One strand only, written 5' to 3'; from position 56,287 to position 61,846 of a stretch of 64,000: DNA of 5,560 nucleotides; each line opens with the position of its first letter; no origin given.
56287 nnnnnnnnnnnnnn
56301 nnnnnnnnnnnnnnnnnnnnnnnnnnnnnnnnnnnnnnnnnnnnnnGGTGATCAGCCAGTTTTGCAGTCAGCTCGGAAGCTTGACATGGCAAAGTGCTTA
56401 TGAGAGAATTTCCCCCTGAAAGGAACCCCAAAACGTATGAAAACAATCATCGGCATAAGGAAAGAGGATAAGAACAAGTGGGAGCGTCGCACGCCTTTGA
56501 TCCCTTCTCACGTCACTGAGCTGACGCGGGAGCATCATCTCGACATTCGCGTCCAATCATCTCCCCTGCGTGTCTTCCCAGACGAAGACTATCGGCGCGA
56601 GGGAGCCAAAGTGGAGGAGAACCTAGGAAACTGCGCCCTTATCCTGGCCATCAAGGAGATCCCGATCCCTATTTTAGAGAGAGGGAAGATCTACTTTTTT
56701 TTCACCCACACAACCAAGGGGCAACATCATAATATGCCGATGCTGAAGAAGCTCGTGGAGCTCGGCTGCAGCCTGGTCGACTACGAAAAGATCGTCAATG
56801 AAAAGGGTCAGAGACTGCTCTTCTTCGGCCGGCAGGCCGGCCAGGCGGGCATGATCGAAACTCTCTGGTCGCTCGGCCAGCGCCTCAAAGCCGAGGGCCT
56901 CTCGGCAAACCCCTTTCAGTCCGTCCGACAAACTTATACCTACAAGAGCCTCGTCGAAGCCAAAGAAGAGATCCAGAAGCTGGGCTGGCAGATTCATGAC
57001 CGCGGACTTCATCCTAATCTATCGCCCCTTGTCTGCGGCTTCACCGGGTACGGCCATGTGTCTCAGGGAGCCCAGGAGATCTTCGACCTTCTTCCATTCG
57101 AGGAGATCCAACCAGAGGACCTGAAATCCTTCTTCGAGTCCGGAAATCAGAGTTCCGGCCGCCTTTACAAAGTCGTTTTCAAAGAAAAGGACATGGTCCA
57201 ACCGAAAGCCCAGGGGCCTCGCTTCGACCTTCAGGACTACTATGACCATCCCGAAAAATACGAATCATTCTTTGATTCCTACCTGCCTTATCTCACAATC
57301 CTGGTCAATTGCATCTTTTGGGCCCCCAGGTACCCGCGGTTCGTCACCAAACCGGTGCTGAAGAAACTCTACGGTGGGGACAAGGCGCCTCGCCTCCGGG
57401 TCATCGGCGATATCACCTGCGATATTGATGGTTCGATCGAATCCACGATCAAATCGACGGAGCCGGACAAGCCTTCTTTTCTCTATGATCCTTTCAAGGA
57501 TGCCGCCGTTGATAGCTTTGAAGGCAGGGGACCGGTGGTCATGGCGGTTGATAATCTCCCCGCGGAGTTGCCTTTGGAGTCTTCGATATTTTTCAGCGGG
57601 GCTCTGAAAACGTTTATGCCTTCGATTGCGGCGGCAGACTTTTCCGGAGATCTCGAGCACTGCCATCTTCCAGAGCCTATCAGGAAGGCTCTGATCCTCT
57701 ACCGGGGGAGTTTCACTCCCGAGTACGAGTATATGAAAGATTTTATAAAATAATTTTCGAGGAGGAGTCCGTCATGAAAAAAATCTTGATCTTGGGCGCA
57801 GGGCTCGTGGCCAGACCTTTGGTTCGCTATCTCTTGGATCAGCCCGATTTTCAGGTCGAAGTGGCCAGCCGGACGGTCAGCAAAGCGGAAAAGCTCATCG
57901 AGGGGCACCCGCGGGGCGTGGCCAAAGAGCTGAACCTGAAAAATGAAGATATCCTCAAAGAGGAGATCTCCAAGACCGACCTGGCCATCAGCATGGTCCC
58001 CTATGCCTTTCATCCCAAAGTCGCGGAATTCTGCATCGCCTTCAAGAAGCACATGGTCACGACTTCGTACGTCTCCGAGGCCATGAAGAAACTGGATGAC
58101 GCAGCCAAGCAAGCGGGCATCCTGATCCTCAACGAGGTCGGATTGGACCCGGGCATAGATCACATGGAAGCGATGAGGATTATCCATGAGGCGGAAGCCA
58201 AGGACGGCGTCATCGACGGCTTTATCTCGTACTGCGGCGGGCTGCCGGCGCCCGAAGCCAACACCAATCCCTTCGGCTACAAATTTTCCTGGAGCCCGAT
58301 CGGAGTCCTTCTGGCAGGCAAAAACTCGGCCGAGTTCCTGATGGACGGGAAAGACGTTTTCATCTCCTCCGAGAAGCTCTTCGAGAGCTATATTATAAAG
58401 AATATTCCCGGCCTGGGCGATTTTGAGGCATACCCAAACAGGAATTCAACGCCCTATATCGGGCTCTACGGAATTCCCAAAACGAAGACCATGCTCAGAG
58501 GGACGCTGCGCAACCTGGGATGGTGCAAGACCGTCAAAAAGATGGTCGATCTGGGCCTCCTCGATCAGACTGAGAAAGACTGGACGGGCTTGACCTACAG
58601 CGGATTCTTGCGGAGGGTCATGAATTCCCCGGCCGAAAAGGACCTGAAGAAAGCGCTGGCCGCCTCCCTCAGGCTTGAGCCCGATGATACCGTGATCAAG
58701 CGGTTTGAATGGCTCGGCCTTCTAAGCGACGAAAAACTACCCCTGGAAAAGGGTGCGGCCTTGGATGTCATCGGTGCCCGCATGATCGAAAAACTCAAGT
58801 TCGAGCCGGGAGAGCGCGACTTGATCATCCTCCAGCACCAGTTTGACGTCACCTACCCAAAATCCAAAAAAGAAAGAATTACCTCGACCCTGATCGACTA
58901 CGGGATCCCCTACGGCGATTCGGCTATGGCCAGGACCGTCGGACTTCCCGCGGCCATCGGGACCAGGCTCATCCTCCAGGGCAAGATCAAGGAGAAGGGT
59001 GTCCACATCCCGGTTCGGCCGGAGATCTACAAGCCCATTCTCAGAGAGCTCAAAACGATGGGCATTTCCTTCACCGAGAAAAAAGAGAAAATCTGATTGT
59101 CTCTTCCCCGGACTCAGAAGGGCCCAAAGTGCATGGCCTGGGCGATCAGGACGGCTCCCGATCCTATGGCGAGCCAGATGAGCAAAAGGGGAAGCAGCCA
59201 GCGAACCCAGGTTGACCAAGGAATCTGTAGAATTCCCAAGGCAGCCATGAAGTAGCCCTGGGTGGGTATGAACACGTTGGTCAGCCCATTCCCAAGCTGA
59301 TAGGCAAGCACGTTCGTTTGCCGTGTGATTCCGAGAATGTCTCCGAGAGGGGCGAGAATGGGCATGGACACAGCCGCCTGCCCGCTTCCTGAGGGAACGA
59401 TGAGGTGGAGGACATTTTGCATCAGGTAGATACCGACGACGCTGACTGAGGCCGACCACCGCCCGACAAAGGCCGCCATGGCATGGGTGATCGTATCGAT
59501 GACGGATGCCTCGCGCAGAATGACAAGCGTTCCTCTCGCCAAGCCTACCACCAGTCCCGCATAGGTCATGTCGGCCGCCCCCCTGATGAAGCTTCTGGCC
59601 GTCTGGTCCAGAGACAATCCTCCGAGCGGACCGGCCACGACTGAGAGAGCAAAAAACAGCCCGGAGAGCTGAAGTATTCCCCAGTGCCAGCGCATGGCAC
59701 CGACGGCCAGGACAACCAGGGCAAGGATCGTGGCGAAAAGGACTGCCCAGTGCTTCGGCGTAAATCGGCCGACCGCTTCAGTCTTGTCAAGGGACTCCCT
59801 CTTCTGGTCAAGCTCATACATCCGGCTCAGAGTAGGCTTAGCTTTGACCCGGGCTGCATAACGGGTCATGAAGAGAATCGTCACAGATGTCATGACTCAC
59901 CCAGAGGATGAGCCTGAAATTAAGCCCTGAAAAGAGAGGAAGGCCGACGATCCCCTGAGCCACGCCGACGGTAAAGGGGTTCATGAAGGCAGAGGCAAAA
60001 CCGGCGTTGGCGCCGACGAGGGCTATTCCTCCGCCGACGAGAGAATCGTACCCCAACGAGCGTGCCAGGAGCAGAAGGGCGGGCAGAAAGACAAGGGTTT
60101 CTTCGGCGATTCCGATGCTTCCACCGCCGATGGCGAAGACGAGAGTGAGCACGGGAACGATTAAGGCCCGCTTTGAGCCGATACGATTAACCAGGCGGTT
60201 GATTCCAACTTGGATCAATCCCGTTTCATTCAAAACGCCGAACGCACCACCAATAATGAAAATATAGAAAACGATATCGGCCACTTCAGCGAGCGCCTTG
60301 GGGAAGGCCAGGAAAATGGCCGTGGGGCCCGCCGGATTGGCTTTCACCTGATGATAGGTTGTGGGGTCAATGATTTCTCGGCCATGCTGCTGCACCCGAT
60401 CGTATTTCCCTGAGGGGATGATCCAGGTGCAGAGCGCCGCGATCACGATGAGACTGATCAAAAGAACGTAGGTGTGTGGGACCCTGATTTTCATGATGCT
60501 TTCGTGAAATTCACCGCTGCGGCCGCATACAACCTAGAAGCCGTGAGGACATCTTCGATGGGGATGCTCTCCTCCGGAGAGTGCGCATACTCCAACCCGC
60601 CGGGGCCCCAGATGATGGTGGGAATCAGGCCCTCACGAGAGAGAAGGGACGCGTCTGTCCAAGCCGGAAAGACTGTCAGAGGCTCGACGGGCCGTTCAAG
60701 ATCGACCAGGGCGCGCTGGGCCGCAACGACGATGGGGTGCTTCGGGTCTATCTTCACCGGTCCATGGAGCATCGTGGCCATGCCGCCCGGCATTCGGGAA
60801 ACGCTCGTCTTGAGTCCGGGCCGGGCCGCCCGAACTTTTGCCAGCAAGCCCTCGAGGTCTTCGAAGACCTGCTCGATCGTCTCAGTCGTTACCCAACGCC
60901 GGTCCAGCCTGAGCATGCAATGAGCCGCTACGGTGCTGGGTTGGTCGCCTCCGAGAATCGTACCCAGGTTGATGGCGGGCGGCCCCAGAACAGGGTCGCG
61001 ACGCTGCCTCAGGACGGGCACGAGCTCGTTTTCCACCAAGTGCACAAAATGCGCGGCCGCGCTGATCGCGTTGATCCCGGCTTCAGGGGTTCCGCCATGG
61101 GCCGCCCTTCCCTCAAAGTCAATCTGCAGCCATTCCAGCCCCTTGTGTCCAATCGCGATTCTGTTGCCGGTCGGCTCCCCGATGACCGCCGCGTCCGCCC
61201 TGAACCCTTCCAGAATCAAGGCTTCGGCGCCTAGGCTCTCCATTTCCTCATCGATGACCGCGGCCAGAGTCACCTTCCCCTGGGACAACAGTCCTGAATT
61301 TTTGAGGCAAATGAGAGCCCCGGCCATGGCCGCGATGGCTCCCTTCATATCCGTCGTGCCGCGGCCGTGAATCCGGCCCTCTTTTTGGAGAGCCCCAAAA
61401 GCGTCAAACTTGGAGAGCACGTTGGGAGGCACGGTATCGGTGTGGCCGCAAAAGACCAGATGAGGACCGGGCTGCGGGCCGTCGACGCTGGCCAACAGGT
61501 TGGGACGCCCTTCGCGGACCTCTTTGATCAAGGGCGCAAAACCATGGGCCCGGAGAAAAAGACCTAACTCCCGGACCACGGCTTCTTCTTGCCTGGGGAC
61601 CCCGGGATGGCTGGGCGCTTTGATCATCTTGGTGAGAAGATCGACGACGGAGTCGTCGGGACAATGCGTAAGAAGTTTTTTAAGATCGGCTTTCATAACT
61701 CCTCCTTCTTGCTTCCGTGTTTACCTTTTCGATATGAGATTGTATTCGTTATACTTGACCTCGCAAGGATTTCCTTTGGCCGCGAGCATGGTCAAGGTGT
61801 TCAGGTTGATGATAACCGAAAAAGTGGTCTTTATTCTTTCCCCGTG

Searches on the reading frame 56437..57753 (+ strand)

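Call 10: search_protein_families(library=pfam, proteins=[window:56437-57753:+], max_evalue=0.00001)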
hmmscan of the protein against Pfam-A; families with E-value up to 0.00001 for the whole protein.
window:56437-57753:+ (438 aa): 1 family
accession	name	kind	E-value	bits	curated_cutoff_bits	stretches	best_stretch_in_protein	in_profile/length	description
PF05222.21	AlaDh_PNT_N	-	2.2e-21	77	30.4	1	6-136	1-135/136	Alanine dehydrogenase/PNT, N-terminal domain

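Call 64: search_protein_families(library=ncbifam, proteins=[window:56437-57753:+], max_evalue=0.00001)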
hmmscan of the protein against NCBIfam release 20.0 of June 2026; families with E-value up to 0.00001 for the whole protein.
window:56437-57753:+ (438 aa): 1 family
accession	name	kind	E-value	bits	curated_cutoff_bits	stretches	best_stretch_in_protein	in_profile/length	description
TIGR00518.1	alaDH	equivalog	3.1e-06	26.4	391.85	0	4-126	2-126/370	alanine dehydrogenase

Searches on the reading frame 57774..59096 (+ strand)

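Call 10: search_protein_families(library=pfam, proteins=[window:57774-59096:+], max_evalue=0.00001)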
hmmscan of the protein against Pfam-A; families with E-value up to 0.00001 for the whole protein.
window:57774-59096:+ (440 aa): 3 families
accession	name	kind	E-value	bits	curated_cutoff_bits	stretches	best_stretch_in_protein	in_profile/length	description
PF16653.10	Sacchrp_dh_C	-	3e-81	273.9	31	1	123-431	1-265/265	Saccharopine dehydrogenase C-terminal domain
PF03435.24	Sacchrp_dh_NADP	-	5.1e-24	85.5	25.1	1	4-118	1-128/129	Saccharopine dehydrogenase NADP binding domain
PF01488.26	Shikimate_DH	-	4.4e-06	27.3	24.3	0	2-73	13-81/138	Shikimate / quinate 5-dehydrogenase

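Call 64: search_protein_families(library=ncbifam, proteins=[window:57774-59096:+], max_evalue=0.00001)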
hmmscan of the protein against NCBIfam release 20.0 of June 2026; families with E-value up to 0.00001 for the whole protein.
window:57774-59096:+ (440 aa): 2 families
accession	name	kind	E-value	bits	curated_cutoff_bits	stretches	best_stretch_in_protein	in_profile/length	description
TIGR00507.1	aroE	equivalog_domain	1.7e-07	30.7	200.2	1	2-90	118-201/270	shikimate dehydrogenase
NF001310.0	PRK00258.1-2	equivalog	2.1e-06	27.1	221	1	2-79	122-198/279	shikimate dehydrogenase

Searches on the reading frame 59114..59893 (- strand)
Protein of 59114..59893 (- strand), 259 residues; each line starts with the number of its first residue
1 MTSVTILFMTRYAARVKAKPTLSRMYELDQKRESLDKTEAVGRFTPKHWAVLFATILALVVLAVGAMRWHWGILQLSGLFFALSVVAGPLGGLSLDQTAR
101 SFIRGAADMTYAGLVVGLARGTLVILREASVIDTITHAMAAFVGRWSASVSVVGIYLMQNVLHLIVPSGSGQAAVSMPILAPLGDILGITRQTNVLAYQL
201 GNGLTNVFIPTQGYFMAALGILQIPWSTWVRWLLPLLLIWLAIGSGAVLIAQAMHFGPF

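Call 10: search_protein_families(library=pfam, proteins=[window:59114-59893:-], max_evalue=0.00001)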
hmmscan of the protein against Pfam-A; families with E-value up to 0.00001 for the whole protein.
window:59114-59893:- (259 aa): 2 families
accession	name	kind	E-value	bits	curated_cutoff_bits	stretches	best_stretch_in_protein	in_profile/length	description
PF03606.21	DcuC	-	1.5e-54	185.7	23.1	1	2-252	206-460/461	C4-dicarboxylate anaerobic carrier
PF03806.19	ABG_transport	-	1.3e-06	27.4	27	1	148-223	379-454/502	AbgT putative transporter family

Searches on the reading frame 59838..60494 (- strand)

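Call 10: search_protein_families(library=pfam, proteins=[window:59838-60494:-], max_evalue=0.00001)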
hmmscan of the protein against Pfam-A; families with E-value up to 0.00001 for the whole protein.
window:59838-60494:- (218 aa): 1 family
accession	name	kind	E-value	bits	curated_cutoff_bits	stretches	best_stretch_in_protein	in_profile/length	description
PF03606.21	DcuC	-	8.1e-39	133.8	23.1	1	6-201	2-205/461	C4-dicarboxylate anaerobic carrier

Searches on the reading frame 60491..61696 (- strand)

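Call 10: search_protein_families(library=pfam, proteins=[window:60491-61696:-], max_evalue=0.00001)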
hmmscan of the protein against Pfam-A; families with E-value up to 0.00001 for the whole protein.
window:60491-61696:- (401 aa): 2 families
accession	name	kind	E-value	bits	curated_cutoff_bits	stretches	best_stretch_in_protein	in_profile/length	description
PF01546.33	Peptidase_M20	-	9.3e-32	111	24.6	1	82-394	2-204/206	Peptidase family M20/M25/M40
PF07687.19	M20_dimer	-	4.7e-18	65.5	21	1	182-287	1-101/107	Peptidase dimerisation domain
